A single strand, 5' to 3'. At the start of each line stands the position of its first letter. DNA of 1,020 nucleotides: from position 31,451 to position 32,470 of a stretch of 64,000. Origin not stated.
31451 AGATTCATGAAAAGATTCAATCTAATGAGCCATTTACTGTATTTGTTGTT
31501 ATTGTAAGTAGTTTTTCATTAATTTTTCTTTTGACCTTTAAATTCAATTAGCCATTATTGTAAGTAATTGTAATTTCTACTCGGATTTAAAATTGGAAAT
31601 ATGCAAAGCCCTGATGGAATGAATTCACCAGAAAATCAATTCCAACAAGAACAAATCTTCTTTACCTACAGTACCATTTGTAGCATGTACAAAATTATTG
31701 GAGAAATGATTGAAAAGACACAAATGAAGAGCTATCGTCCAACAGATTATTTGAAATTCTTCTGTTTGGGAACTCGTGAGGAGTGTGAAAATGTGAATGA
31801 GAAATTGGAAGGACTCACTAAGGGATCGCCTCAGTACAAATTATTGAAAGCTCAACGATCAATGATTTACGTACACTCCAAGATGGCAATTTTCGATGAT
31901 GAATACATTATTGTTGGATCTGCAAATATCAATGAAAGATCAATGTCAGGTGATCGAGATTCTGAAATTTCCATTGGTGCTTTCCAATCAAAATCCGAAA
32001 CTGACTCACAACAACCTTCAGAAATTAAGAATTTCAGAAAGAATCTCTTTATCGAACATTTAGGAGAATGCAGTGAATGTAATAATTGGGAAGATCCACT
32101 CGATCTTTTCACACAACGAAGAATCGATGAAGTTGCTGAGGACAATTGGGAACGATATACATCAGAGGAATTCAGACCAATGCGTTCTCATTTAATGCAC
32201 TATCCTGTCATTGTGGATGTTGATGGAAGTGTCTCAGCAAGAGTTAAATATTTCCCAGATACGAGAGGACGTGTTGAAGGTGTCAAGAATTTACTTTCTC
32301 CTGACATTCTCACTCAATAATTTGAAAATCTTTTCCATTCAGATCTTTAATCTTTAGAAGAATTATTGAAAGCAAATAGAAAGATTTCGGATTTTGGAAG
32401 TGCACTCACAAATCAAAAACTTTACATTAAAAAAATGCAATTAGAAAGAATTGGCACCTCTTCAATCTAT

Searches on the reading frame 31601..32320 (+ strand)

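Call 29: search_protein_families(library=pfam, proteins=[window:31601-32320:+], max_evalue=0.0001)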
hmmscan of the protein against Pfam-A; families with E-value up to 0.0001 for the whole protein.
window:31601-32320:+ (239 aa): 3 families
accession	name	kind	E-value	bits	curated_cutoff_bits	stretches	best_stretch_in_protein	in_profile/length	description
PF12357.13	PLD_C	-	2.1e-17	63.1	27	1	163-228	4-71/72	Phospholipase D C terminal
PF00614.28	PLDc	-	2.2e-07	31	21.9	1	89-114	3-28/28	Phospholipase D Active site motif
PF13091.12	PLDc_2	-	3.7e-07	30.5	27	1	87-123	77-113/132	PLD-like domain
